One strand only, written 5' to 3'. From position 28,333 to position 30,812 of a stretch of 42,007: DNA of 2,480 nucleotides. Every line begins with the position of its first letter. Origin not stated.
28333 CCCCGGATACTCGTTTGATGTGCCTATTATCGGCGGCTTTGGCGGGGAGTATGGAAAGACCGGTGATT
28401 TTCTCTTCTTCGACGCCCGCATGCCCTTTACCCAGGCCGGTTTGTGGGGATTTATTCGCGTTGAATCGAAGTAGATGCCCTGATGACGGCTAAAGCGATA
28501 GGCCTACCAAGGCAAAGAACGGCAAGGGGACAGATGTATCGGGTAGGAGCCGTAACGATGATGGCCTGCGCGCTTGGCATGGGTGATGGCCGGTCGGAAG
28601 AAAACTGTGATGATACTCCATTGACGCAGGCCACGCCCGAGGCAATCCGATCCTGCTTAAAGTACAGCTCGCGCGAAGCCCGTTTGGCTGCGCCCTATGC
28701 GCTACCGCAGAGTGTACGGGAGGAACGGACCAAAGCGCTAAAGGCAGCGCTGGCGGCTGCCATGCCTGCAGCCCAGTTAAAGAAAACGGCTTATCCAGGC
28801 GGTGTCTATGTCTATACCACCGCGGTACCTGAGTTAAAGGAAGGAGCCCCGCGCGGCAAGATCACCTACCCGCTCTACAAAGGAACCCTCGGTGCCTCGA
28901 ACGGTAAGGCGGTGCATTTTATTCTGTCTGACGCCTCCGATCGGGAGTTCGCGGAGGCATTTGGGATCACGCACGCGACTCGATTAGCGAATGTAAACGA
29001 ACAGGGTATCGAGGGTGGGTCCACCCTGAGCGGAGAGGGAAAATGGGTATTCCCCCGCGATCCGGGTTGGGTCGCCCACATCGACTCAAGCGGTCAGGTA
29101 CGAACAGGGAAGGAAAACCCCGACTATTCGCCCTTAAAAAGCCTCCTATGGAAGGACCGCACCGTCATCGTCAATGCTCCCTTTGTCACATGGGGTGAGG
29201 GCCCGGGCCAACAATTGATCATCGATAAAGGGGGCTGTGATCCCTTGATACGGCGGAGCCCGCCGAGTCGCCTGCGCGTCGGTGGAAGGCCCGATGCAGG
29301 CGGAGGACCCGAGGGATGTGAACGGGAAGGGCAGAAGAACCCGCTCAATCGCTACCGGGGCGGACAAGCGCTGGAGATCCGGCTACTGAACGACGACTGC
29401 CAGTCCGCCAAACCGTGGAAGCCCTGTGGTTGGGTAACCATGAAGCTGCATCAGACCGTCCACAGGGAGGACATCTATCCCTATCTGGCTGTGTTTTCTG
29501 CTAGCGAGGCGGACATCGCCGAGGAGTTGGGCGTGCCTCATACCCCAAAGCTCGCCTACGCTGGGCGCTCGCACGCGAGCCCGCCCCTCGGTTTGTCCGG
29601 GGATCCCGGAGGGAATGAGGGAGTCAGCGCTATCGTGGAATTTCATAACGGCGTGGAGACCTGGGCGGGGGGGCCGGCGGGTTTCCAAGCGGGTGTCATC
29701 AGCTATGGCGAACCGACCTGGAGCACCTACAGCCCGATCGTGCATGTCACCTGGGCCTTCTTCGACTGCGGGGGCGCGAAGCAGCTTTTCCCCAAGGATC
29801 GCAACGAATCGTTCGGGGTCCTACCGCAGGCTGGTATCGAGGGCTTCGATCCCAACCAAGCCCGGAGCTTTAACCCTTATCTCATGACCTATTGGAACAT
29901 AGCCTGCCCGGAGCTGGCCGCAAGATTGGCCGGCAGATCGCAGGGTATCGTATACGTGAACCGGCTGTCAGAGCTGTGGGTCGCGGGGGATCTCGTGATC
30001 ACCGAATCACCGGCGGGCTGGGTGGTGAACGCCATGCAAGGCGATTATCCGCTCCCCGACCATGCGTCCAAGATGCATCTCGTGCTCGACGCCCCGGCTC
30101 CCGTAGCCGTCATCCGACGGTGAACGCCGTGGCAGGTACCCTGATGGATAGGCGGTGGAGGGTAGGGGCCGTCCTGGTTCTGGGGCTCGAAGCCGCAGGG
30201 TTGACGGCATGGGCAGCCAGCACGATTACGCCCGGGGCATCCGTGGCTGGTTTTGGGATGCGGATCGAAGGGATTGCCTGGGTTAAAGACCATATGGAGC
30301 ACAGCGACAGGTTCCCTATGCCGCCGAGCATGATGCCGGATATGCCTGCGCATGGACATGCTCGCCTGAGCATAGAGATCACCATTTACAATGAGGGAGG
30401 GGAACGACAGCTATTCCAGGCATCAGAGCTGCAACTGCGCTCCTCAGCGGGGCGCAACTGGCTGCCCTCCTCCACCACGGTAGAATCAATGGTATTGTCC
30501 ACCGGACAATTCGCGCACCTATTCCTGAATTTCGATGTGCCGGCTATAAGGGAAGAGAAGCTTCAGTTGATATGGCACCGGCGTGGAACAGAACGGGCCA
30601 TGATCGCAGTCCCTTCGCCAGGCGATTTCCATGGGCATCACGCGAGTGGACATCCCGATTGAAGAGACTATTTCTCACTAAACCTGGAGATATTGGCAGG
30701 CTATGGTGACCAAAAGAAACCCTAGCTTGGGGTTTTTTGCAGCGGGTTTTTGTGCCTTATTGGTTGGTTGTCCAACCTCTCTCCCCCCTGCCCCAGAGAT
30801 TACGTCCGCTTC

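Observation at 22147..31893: Five-gene extracytoplasmic copper-protein cluster: a giant multicopper oxidase bracketed by two Ig-repeat cupredoxin lipoproteins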

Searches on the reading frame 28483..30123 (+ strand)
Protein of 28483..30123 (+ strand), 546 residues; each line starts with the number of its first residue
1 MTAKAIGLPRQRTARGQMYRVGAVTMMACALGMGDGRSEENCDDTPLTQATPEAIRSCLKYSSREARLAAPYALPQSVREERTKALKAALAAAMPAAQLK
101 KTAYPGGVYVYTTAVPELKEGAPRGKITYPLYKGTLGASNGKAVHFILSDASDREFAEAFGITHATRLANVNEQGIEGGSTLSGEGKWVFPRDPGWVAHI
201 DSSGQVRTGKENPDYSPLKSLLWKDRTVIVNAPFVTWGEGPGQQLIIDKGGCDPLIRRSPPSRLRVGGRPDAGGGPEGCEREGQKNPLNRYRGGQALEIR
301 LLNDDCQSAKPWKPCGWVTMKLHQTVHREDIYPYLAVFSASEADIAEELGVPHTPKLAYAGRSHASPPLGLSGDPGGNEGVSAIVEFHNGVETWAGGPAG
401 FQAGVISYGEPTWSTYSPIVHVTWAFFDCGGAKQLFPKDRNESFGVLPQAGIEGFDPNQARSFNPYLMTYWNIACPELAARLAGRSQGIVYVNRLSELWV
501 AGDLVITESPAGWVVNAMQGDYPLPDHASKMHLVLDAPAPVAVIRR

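Call 4: search_protein_families(library=pfam, proteins=[window:28483-30123:+], max_evalue=0.01)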
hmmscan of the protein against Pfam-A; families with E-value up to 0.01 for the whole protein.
window:28483-30123:+ (546 aa): 1 family
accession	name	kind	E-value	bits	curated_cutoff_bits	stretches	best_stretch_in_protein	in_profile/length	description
PF24298.1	DUF7482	-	4.8e-09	36.7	27.5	1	140-183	1-44/257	Domain of unknown function (DUF7482)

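Call 5: search_protein_families(library=ncbifam, proteins=[window:28483-30123:+], max_evalue=0.01)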
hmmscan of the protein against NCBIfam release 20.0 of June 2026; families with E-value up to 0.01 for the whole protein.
window:28483-30123:+ (546 aa): 0 families

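Call 18: search_solved_structures(query=window:28483-30123:+, max_evalue=10)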
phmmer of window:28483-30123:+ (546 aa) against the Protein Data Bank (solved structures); distinct sequences matched with E-value up to 10: 5.
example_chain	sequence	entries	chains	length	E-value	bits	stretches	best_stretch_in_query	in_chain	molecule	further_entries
7d0j_3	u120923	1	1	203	0.36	12.5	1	408-480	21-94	Chlorophyll a-b binding protein, chloroplastic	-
7bgi_3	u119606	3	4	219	0.41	12.4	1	408-479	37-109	Chlorophyll a-b binding protein, chloroplastic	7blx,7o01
9se6_3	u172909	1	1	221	0.42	12.3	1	408-479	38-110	Light-harvesting chlorophyll-a/b protein of photosystem I, type III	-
6jo5_3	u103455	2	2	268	0.8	11.4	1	408-479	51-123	Chlorophyll a-b binding protein, chloroplastic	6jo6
6ijj_3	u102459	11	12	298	1.4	10.7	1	408-479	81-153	Lhca3 | Chlorophyll a-b binding protein, chloroplastic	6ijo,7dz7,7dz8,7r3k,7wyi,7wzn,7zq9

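Call 25: find_homologous_proteins(query=window:28483-30123:+)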
Query window:28483-30123:+ (546 aa): 19 proteins with E <= 0.001 among 8000 candidates.
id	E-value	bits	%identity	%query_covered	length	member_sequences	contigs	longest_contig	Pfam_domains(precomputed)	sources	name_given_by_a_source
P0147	0.0e+0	1189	98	95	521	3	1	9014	PF24298.2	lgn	-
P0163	0.0e+0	1032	81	100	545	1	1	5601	PF24298.2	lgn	-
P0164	5.9e-218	743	62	98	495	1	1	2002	PF24298.2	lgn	-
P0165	1.1e-189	650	56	100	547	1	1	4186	-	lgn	-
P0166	1.9e-189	649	58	92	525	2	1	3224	PF24298.2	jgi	jgi:hypothetical protein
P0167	1.6e-179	616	55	93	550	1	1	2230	PF24298.2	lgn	-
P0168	5.3e-175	601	54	98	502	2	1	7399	PF24298.2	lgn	-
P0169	8.9e-172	591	58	85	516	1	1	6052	PF24298.2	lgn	-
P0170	1.0e-156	541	52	96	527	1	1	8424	-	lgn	-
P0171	1.6e-148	514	50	93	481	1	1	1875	PF24298.2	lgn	-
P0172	3.4e-146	506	49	95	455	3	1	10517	PF24298.2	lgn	-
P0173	1.8e-135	471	49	94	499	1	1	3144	PF24298.2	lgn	-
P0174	6.9e-126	439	49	92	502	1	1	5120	PF24298.2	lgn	-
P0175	8.8e-125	436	48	96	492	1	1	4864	PF24298.2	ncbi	-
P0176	4.5e-106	374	42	91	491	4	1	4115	PF24298.2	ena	-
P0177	5.9e-78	281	37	88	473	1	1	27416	PF24298.2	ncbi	-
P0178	6.5e-78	281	39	84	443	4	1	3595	PF24298.2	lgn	-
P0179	1.9e-71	260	44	65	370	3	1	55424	PF24298.2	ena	-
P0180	1.2e-64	237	38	78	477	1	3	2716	PF24298.2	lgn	-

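Call 31: predict_structure(alignment_id=A2)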
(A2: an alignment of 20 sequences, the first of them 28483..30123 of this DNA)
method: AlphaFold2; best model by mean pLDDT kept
length: 546 residues; sequences in the alignment: 20
mean_pLDDT: 50.4   pTM: 0.51
mean pLDDT of the five models: 50.4, 43.9, 42.8, 42.6, 37.0
residues with pLDDT >= 90: 7; 70-90: 125; 50-70: 87; < 50: 327
segments of 3 or more residues with pLDDT < 50: 1-23, 25-43, 45-53, 55-57, 62-79, 81-83, 85-87, 89-111, 120-123, 257-278, 280-294, 323-335, 362-476, 485-499, 504-532, 539-546
pLDDT, mean of each block of 10 residues (from residue 1): 29 38 45 35 43 48 42 41 46 37 30 60 65 77 84 82 68 79 82 80 74 83 88 85 75 44 26 29 39 66 72 77 41 48 62 69 39 25 28 26 29 30 40 31 26 41 33 47 47 47 42 31 34 53 30
secondary structure, 60 per line:
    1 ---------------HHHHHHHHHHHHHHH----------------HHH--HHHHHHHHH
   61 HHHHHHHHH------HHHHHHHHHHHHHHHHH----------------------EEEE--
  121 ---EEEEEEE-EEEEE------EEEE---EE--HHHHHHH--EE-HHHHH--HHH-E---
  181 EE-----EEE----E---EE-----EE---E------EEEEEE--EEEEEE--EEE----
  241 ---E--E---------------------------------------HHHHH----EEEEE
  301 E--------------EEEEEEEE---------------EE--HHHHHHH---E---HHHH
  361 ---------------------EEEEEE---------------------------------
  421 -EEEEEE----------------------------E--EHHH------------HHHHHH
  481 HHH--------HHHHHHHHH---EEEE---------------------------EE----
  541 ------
elements in order: H16-30 H52-69 H76-92 E115-118 E124-130 E132-136 E143-146 H154-160 H166-170 E188-190 E218-223 E226-231 E234-236 H287-291 E296-301 E316-323 H343-349 H357-360 E382-387 E422-427 H475-483 H492-500 E504-507

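Call 37: fold_search(model_id=the predicted structure, library=pdb)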
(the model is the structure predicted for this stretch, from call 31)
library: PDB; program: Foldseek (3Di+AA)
matches with E <= 10: 37; with E <= 0.001: 0
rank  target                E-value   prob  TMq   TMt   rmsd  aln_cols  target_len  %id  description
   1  9a68_A                1.5e+00  0.02  0.08  0.06  17.8       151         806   13  Integrative model of PARC-PARE by crosslinking MS and deep learning (released 2024-09-18)
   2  3w5v_A                1.7e+00  0.01  0.06  0.09  12.8       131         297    8  Cross-linked complex between Ferredoxin and Ferredoxin-NADP+ reductase (released 2013-06-19)
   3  3kc3_B                2.6e+00  0.01  0.06  0.10  15.3       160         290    9  MK2 complexed to inhibitor N4-(7-(benzofuran-2-yl)-1H-indazol-5-yl)pyrimidine-2,4-diamine (released 2010-01-12)
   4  3rcc_L                4.7e+00  0.04  0.07  0.24  15.9       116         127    8  Crystal Structure of the Streptococcus agalactiae Sortase A (released 2011-09-07)
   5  3kc3_F                4.7e+00  0.01  0.06  0.10  14.8       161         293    9  MK2 complexed to inhibitor N4-(7-(benzofuran-2-yl)-1H-indazol-5-yl)pyrimidine-2,4-diamine (released 2010-01-12)
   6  1nxk_B                4.7e+00  0.01  0.06  0.09  16.1       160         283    9  Crystal structure of staurosporine bound to MAP KAP kinase 2 (released 2003-10-14)
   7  4p1x_G                4.7e+00  0.00  0.05  0.08  25.8       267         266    9  Crystal structure of staphylococcal LUK prepore (released 2014-10-01)
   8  6pky_B                5.0e+00  0.00  0.07  0.10  20.6       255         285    9  Guinea pig N-acetylglucosamine-1-phosphodiester alpha-N-acetylglucosaminidase (NAGPA) catalytic domain auto-inhibited  (released 2020-02-19)
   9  2jbp_A                5.6e+00  0.01  0.06  0.11  14.3       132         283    4  Protein kinase MK2 in complex with an inhibitor (crystal form-2, co- crystallization) (released 2007-03-20)
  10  9i5v_k                6.0e+00  0.02  0.04  0.15  14.9        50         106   16  70S P. gingivalis ribosome erm-delta-porN strain (released 2025-08-20)
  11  2jbp_E                6.7e+00  0.01  0.07  0.11  15.0       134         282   10  Protein kinase MK2 in complex with an inhibitor (crystal form-2, co- crystallization) (released 2007-03-20)
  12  6tjd_A                6.7e+00  0.01  0.07  0.17  16.6       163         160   12  Crystal structure of the computationally designed Cake4 protein (released 2020-05-06)
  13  6t8x_F                7.1e+00  0.01  0.05  0.09  15.4       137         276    6  Crystal structure of MAPKAPK2 (MK2) complexed with PF-3644022 and 5-(4-bromophenyl)-N-[4-(1-piperazinyl)phenyl]-N-(2-p (released 2021-05-12)
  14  8pr9_A                7.5e+00  0.02  0.05  0.24  11.8        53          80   13  The structure of v13Bagel2 (released 2024-07-24)
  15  4ddq_D                7.5e+00  0.01  0.07  0.08  18.5       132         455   14  Structural plasticity of the Bacillus subtilis GyrA homodimer (released 2013-02-13)
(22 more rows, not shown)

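Call 41: find_encoding_contigs(protein=P0177, flank=10000, max_places=2)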
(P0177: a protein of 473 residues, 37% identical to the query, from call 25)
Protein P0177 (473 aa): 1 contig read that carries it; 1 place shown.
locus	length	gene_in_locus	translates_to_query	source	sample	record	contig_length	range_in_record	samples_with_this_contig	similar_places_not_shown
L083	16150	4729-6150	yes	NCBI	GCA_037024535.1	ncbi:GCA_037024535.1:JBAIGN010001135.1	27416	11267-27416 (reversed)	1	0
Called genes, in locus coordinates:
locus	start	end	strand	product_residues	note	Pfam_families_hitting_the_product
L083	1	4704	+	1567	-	?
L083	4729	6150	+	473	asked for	PF24298:DUF7482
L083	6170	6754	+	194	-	PF08534:Redoxin (weak), PF00578:AhpC-TSA (weak), PF02630:SCO1-SenC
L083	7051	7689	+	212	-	PF13442:Cytochrome_CBB3 (weak)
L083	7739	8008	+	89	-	-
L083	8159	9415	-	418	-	PF13356:Arm-DNA-bind_3, PF22022:Phage_int_M (weak), PF00589:Phage_integrase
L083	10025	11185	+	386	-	PF00487:FA_desaturase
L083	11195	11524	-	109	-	-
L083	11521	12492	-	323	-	PF04041:Glyco_hydro_130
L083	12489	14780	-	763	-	PF13439:Glyco_transf_4, PF00534:Glycos_transf_1, PF13692:Glyco_trans_1_4, PF13524:Glyco_trans_1_2 (weak)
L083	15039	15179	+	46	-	-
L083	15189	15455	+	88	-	-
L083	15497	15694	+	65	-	-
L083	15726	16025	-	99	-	-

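Call 42: find_encoding_contigs(protein=P0179, flank=10000, max_places=2)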
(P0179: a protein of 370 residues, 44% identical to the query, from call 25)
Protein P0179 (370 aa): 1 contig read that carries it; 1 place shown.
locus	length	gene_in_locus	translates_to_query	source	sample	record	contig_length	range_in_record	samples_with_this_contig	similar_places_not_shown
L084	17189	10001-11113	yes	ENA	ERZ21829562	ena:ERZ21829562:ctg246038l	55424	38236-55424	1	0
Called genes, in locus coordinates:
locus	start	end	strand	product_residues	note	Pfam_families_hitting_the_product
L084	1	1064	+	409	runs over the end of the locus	PF00266:Aminotran_5, PF22580:KYNU_C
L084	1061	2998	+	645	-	PF06580:His_kinase, PF02518:HATPase_c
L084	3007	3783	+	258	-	PF00072:Response_reg, PF04397:LytTR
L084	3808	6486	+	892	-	PF00069:Pkinase, PF01636:APH (faint), PF07714:PK_Tyr_Ser-Thr, PF03109:ABC1 (weak), PF26550:Tricorn_2nd (faint), PF07676:PD40 (weak), PF26549:Tricorn_N (weak)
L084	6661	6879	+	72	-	-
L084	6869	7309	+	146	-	PF01850:PIN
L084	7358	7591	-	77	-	-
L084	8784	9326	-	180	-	PF01527:HTH_Tnp_1 (faint), PF13518:HTH_28 (faint)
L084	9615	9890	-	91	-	-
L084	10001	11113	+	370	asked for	PF24298:DUF7482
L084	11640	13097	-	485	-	PF00082:Peptidase_S8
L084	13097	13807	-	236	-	-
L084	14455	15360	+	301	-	PF01839:FG-GAP (weak)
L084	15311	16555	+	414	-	PF13517:FG-GAP_3 (faint), PF01839:FG-GAP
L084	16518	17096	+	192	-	-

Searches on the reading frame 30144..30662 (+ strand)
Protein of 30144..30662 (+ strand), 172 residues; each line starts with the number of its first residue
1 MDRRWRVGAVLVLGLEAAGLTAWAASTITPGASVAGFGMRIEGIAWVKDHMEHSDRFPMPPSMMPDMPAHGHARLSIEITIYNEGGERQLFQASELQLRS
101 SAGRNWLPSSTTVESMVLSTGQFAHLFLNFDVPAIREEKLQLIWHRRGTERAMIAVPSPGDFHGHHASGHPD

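Call 4: search_protein_families(library=pfam, proteins=[window:30144-30662:+], max_evalue=0.01)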
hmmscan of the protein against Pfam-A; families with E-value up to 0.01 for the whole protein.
window:30144-30662:+ (172 aa): 0 families

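Call 5: search_protein_families(library=ncbifam, proteins=[window:30144-30662:+], max_evalue=0.01)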
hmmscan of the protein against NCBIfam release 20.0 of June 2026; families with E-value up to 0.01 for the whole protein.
window:30144-30662:+ (172 aa): 0 families

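Call 17: search_solved_structures(query=window:30144-30662:+, max_evalue=10)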
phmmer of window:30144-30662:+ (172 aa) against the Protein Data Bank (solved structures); distinct sequences matched with E-value up to 10: 0.

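Call 21: find_homologous_proteins(query=window:30144-30662:+)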
Query window:30144-30662:+ (172 aa): 6 proteins with E <= 0.001 among 152 candidates.
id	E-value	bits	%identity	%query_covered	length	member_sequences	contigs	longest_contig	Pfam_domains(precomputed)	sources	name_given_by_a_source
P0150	1.9e-109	381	98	100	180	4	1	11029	-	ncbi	ncbi:MAG: hypothetical protein ACREYE_01580 [Gammaproteobacteria bacterium]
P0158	5.3e-68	246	71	95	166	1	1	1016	-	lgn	-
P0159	1.2e-61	226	63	99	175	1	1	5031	-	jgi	jgi:hypothetical protein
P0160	1.3e-58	216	62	92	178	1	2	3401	-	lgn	-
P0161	2.3e-57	212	64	89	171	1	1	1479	-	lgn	-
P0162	5.2e-56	207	62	93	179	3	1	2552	-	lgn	-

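Call 43: predict_structure(alignment_id=A3)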
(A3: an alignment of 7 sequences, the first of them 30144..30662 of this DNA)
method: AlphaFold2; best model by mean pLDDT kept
length: 172 residues; sequences in the alignment: 7
mean_pLDDT: 68.3   pTM: 0.62
mean pLDDT of the five models: 68.3, 64.0, 62.1, 61.0, 53.9
residues with pLDDT >= 90: 34; 70-90: 60; 50-70: 32; < 50: 46
segments of 3 or more residues with pLDDT < 50: 1-29, 52-57, 162-172
pLDDT, mean of each block of 10 residues (from residue 1): 35 32 38 79 75 48 61 84 91 91 87 91 91 73 80 76 37 40
secondary structure, 60 per line:
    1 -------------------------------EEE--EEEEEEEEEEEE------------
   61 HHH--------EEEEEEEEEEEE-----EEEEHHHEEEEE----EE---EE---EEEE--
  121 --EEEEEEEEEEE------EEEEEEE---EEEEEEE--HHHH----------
elements in order: E32-34 E37-48 E72-83 E89-92 E96-100 E115-118 E123-133 E140-146 E150-156 H159-162

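Call 46: fold_search(model_id=the predicted structure, library=pdb)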
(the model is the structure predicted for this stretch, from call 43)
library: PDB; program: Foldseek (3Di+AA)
matches with E <= 10: 1617; with E <= 0.001: 8
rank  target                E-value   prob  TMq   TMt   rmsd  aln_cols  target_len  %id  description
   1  5bxg                  3.4e-05  1.00  0.44  0.49   8.2       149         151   12  Crystal structure of an uncharacterized beta-sandwich protein (CD630_09570) from Clostridium difficile 630 at 1.90 A res (released 2015-07-08)
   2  3cfu_B                5.8e-05  1.00  0.50  0.62   6.3       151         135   12  Crystal structure of the yjhA protein from Bacillus subtilis. Northeast Structural Genomics Consortium target SR562 (released 2008-03-18)
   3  4eae_B                1.7e-04  1.00  0.48  0.44   5.7       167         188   10  The crystal structure of a functionally unknown protein from Listeria monocytogenes EGD-e (released 2012-04-04)
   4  4eae_A                1.8e-04  1.00  0.47  0.45   6.7       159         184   12  The crystal structure of a functionally unknown protein from Listeria monocytogenes EGD-e (released 2012-04-04)
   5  4r4g                  2.2e-04  1.00  0.52  0.29   4.1       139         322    9  Crystal structure of a putative lipoprotein (ycdA) from Bacillus subtilis subsp. subtilis str. 168 at 2.62 A resolution (released 2014-09-17)
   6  3cfu_A                6.2e-04  1.00  0.54  0.64   6.3       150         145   12  Crystal structure of the yjhA protein from Bacillus subtilis. Northeast Structural Genomics Consortium target SR562 (released 2008-03-18)
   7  5hdw                  6.2e-04  1.00  0.40  0.50   6.2       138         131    9  ApaG Domain of FBxo3 (released 2016-04-06)
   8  9a4z_A                9.0e-04  1.00  0.51  0.49  20.1       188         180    9  Integrative model of YXKC-DACA by crosslinking MS and deep learning (released 2024-09-18)
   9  4les                  1.2e-03  1.00  0.49  0.57   4.9       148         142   11  2.2 Angstrom Crystal Structure of Conserved Hypothetical Protein from Bacillus anthracis. (released 2013-08-07)
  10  1gyw_B                1.2e-03  0.98  0.27  0.33   9.7       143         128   11  Gamma-adaptin appendage domain from clathrin adaptor AP1 A753D mutant (released 2002-08-22)
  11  1xvs_A                2.8e-03  1.00  0.42  0.55   6.2       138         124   10  Crystal structure of apaG Protein from Vibrio cholerae (released 2004-12-14)
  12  2dwx_C                3.4e-03  0.95  0.27  0.34  11.5       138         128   10  Co-crystal Structure Analysis of GGA1-GAE with the WNSF motif (released 2007-04-17)
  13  2r39                  3.8e-03  1.00  0.38  0.56   6.2       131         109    8  Crystal structure of FixG-related protein from Vibrio parahaemolyticus (released 2007-09-11)
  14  1gyw_A                3.8e-03  0.96  0.28  0.34   8.9       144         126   11  Gamma-adaptin appendage domain from clathrin adaptor AP1 A753D mutant (released 2002-08-22)
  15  2ymt_A                4.0e-03  0.97  0.28  0.36   8.7       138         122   14  gamma 2 adaptin EAR domain crystal structure with phage peptide GEEWGPWV (released 2013-07-10)
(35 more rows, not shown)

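Call 66: search_protein_representatives(alignment_id=A3)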
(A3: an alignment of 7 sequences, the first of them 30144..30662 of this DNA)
Query: 7 sequences, 178 profile positions. Proteins with E-value up to 0.001 (for the whole library): 189; up to 1e-10: 88; up to 1e-30: 8. The best 150 are listed.
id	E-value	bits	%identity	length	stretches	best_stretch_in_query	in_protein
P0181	1.3e-78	279.0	-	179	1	1-176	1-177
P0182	9.7e-48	178.4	-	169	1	4-173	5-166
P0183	1.1e-47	178.2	-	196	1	9-171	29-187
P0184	4.0e-44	166.6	-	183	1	15-172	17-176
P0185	1.8e-39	151.5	-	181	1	12-174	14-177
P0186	5.7e-38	146.6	-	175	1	11-157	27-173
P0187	1.7e-34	135.3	-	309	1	15-167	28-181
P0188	5.4e-34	133.6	-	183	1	21-154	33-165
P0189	2.1e-30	121.9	-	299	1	14-167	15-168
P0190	2.7e-29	118.3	-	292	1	8-167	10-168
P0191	2.8e-29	118.2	-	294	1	11-168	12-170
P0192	7.2e-29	116.9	-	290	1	27-170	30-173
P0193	2.8e-27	111.7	-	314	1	33-168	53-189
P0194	1.8e-26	109.1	-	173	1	11-176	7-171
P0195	1.3e-25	106.3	-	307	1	12-167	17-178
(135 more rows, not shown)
